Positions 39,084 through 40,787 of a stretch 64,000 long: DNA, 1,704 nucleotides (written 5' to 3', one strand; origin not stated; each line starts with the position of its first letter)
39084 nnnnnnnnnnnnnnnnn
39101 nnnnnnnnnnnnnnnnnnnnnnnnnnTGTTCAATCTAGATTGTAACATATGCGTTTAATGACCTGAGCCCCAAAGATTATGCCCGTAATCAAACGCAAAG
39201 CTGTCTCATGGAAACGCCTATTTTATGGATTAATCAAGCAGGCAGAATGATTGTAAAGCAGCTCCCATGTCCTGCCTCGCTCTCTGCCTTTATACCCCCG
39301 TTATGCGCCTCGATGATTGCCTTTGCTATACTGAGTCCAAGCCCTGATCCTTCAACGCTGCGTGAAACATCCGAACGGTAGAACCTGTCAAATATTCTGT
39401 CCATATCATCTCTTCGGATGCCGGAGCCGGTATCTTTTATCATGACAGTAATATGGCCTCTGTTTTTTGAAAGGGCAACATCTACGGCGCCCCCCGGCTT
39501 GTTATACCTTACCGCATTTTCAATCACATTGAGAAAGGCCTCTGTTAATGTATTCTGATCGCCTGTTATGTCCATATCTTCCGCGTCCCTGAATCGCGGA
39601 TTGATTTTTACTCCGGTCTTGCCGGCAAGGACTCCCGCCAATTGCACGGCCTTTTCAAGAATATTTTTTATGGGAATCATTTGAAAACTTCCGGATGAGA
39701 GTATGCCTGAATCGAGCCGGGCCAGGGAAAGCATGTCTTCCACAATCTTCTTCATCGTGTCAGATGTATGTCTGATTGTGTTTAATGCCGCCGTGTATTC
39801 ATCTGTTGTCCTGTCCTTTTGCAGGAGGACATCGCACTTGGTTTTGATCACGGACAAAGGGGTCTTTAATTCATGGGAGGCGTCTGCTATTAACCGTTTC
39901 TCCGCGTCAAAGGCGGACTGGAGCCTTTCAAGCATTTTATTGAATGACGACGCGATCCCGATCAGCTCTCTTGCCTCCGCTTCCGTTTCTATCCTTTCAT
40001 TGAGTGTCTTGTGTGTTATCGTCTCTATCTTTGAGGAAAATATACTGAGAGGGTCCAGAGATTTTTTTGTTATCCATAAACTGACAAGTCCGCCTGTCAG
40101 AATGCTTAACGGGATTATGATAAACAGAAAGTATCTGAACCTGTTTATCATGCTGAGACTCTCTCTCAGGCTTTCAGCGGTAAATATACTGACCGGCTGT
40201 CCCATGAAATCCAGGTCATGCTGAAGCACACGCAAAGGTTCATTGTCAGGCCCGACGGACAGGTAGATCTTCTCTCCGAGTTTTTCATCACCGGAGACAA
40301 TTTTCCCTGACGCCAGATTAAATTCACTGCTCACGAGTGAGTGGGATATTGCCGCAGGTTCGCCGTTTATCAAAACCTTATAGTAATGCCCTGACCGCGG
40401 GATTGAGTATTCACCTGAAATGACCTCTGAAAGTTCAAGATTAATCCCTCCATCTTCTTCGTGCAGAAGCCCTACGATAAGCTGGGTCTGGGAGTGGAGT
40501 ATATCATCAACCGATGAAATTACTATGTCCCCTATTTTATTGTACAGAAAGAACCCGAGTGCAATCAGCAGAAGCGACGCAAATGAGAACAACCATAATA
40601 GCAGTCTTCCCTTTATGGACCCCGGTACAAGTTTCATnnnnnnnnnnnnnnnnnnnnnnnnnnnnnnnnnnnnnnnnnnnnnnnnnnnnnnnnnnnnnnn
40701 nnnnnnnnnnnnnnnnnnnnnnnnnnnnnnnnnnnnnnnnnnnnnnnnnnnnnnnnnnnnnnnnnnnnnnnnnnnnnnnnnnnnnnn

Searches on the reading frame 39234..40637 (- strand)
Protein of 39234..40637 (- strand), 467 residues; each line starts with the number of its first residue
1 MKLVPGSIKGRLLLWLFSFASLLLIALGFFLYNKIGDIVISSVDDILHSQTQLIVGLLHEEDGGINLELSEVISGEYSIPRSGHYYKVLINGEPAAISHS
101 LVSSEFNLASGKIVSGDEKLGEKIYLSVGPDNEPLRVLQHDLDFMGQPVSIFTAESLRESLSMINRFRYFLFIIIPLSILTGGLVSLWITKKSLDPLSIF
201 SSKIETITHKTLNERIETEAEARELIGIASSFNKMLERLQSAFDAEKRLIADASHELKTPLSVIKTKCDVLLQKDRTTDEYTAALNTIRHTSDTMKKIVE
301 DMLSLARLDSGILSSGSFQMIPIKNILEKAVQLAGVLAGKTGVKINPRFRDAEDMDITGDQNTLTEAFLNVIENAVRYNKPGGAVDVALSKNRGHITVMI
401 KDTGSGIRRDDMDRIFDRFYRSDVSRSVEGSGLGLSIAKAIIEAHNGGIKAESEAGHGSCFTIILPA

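Call 63: search_protein_families(library=pfam, proteins=[window:39234-40637:-], max_evalue=0.0001)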
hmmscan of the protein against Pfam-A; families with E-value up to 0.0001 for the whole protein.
window:39234-40637:- (467 aa): 3 families
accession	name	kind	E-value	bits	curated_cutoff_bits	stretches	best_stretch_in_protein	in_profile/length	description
PF02518.31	HATPase_c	-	1.6e-28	99.8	26.4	1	359-466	1-108/111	Histidine kinase-, DNA gyrase B-, and HSP90-like ATPase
PF00512.31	HisKA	-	1.5e-16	60.6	26.9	1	247-311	3-66/66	His Kinase A (phospho-acceptor) domain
PF13581.12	HATPase_c_2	-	4.1e-05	24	27.4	1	364-444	36-111/127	Histidine kinase-like ATPase domain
